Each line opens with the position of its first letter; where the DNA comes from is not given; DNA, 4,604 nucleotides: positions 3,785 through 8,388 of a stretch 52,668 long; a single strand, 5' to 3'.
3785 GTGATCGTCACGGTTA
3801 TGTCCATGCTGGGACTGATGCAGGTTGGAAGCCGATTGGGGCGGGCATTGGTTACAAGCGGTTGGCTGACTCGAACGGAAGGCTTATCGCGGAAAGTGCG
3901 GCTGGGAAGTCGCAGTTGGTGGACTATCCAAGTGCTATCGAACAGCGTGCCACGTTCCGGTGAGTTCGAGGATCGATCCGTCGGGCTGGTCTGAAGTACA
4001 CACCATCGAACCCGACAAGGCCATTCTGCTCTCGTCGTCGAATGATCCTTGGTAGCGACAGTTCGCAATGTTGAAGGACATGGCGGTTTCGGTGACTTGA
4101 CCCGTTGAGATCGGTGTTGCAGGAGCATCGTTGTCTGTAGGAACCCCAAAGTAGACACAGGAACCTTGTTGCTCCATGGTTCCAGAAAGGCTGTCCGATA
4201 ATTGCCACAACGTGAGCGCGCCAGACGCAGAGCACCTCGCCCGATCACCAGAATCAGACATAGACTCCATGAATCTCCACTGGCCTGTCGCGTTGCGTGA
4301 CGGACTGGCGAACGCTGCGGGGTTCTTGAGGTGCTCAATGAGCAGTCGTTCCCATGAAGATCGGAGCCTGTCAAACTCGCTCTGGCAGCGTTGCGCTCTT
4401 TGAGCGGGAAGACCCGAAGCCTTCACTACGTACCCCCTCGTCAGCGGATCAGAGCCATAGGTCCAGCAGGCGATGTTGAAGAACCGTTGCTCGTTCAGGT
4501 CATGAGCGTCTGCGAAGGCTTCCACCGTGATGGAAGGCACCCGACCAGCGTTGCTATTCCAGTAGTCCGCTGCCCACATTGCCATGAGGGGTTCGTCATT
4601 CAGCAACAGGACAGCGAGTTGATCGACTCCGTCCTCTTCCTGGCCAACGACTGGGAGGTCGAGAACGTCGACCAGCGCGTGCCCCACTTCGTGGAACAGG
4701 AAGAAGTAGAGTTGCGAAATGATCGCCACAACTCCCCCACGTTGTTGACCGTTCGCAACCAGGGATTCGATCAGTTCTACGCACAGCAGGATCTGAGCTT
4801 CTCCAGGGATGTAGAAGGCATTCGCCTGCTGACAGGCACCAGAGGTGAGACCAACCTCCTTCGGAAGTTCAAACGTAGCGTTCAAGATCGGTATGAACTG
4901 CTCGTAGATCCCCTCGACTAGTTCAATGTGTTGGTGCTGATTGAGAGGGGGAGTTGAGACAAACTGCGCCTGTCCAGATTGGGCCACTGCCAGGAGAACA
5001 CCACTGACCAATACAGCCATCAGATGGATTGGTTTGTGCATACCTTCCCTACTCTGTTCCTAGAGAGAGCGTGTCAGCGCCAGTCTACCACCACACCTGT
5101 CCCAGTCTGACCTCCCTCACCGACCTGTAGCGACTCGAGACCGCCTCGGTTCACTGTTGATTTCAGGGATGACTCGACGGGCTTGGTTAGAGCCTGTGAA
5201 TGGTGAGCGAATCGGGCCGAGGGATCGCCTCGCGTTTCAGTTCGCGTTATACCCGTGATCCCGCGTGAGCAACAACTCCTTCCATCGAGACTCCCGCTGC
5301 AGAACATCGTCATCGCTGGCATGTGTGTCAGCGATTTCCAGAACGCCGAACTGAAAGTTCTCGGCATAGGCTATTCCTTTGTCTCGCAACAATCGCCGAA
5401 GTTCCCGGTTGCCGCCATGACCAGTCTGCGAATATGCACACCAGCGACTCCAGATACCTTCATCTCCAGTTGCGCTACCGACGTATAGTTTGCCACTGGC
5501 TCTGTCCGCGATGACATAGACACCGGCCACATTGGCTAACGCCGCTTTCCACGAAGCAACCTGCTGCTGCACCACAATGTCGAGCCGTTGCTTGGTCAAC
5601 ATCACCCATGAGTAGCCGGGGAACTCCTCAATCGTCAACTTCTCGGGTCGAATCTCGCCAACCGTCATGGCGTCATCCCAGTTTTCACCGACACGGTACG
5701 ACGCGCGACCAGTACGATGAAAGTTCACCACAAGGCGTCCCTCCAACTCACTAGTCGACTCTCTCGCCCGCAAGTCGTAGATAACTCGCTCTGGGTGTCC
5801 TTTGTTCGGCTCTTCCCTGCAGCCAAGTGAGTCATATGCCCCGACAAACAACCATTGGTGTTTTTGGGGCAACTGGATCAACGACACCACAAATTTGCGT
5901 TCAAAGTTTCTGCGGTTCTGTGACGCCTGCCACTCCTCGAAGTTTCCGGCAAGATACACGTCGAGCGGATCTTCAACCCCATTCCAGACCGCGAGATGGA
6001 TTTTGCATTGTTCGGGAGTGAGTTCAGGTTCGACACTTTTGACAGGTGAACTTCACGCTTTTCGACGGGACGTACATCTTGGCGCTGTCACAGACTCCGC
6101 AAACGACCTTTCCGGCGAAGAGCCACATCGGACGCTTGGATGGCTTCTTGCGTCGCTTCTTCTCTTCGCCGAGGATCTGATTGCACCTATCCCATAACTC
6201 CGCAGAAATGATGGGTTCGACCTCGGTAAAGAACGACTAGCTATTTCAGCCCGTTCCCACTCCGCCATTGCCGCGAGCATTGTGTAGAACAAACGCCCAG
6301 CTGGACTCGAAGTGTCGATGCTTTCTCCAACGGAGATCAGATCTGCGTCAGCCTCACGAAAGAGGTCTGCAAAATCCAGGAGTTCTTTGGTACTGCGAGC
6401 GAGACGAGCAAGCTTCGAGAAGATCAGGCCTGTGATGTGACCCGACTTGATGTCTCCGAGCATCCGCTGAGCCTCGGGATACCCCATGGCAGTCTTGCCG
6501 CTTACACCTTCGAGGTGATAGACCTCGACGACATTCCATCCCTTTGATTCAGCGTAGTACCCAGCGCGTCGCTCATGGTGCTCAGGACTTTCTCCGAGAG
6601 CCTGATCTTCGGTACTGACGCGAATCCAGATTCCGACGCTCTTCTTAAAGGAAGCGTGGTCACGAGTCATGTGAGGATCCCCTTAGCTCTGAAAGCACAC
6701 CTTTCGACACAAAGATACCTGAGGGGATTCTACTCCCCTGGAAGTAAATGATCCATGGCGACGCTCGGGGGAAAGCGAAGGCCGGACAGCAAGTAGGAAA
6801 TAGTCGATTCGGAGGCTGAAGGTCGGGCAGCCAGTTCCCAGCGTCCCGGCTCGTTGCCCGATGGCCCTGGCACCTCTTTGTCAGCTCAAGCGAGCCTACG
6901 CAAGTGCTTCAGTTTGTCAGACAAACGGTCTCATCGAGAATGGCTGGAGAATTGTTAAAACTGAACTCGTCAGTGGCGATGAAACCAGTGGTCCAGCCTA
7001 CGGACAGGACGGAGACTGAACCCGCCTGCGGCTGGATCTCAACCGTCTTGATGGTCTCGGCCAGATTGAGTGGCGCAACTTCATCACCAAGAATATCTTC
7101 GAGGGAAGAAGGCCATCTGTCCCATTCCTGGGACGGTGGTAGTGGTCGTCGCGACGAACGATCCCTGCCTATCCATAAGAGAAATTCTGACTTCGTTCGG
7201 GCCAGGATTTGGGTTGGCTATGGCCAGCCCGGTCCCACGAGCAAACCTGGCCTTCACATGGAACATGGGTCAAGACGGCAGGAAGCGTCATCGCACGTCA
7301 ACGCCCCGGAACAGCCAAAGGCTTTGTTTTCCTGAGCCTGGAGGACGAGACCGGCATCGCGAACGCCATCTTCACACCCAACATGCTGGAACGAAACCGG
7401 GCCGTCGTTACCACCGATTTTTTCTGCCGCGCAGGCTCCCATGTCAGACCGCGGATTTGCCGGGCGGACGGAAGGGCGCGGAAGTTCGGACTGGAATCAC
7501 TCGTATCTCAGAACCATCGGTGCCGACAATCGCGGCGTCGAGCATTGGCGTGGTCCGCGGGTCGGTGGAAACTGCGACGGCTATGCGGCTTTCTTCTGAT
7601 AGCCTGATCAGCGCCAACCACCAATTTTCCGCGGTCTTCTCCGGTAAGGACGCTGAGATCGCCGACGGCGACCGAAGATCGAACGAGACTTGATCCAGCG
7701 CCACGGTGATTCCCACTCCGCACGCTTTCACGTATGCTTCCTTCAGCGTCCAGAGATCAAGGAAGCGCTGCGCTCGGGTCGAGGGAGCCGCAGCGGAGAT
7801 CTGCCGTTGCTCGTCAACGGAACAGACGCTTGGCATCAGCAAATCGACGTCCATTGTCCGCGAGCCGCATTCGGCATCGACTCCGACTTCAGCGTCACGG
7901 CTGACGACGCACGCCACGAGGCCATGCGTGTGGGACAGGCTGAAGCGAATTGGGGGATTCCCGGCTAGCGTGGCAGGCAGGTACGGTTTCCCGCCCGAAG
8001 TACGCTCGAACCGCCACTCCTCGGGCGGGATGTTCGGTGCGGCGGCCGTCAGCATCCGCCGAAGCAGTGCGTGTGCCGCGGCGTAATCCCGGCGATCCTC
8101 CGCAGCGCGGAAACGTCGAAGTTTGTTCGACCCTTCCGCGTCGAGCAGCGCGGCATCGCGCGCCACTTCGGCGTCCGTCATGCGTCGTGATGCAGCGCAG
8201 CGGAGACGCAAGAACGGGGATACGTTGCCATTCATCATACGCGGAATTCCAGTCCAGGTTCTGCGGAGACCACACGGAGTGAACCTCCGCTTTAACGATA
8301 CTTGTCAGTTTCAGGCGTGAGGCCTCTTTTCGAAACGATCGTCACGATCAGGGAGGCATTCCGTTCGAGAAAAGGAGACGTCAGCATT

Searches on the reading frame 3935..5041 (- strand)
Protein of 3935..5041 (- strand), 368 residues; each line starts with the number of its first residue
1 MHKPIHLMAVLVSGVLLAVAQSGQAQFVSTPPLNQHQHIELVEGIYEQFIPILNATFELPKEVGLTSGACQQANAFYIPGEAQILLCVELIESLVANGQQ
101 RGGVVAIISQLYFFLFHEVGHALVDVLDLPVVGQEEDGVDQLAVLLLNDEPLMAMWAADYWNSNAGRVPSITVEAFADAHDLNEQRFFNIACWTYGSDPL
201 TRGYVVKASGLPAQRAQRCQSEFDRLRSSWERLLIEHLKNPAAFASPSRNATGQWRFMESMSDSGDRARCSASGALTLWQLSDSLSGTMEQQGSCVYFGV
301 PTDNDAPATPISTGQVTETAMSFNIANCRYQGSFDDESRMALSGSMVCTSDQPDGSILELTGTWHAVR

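Call 18: search_protein_families(library=pfam, proteins=[window:3935-5041:-], max_evalue=0.001)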
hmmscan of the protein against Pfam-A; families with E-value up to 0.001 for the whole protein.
window:3935-5041:- (368 aa): 1 family
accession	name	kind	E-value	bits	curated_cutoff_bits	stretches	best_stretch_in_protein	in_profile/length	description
PF14247.12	DUF4344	-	2.1e-52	178.5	29.6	1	43-234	19-220/220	Putative metallopeptidase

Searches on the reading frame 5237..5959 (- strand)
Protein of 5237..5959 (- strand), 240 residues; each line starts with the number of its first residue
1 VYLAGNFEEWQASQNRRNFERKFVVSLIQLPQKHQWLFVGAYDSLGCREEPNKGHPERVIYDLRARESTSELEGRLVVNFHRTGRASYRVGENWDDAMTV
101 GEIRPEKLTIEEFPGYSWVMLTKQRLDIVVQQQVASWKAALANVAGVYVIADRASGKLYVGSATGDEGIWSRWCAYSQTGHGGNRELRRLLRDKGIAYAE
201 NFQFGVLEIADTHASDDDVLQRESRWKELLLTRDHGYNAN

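Call 18: search_protein_families(library=pfam, proteins=[window:5237-5959:-], max_evalue=0.001)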
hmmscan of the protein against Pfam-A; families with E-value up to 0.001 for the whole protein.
window:5237-5959:- (240 aa): 1 family
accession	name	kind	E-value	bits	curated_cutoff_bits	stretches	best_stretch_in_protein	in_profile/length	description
PF01541.30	GIY-YIG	-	0.00066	20.4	22.6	0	146-235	3-75/78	GIY-YIG catalytic domain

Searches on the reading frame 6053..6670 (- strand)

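Call 18: search_protein_families(library=pfam, proteins=[window:6053-6670:-], max_evalue=0.001)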
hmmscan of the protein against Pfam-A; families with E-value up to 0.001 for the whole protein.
window:6053-6670:- (205 aa): 1 family
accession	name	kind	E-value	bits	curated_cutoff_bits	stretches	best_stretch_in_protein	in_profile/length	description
PF00239.26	Resolvase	-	2.9e-28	99.2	23.3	1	14-147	3-132/145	Resolvase, N terminal domain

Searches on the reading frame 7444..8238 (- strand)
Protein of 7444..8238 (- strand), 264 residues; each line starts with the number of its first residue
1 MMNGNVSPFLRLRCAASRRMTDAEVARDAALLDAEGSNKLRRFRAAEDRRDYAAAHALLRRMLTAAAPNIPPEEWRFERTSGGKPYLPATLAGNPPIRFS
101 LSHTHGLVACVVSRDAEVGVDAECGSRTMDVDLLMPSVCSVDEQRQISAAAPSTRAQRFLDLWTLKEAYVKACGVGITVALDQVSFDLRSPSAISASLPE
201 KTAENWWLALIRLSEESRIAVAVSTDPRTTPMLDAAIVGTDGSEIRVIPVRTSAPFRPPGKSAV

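Call 18: search_protein_families(library=pfam, proteins=[window:7444-8238:-], max_evalue=0.001)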
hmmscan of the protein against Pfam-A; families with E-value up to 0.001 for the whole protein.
window:7444-8238:- (264 aa): 2 families
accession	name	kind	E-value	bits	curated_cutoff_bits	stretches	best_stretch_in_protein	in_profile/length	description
PF01648.25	ACPS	-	1.6e-16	60.7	25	1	118-221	2-110/111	4'-phosphopantetheinyl transferase superfamily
PF22624.1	AASDHPPT_N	-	1.1e-09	38.9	27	1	23-109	8-94/100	4'-phosphopantetheinyl transferase, N-terminal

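Call 54: find_encoding_contigs(protein=window:7444-8238:-, flank=1000, max_places=3)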
Protein window:7444-8238:- (264 aa): 18 contigs read that carry it; 3 places shown.
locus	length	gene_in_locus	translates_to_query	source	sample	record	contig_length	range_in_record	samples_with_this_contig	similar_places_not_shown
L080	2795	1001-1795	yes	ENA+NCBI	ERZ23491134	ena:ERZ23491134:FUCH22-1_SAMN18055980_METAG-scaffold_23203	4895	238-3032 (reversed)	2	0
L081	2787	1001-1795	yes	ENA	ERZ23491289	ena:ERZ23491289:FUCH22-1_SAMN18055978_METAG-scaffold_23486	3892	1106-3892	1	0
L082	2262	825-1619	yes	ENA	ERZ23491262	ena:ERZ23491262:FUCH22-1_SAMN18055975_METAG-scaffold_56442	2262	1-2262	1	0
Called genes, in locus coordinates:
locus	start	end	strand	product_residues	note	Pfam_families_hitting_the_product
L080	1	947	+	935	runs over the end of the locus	?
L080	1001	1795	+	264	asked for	PF22624:AASDHPPT_N, PF01648:ACPS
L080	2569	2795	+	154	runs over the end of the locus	?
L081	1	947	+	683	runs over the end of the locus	?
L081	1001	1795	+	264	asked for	PF22624:AASDHPPT_N, PF01648:ACPS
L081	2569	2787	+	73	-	?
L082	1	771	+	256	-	?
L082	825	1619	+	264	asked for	PF22624:AASDHPPT_N, PF01648:ACPS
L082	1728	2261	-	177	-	?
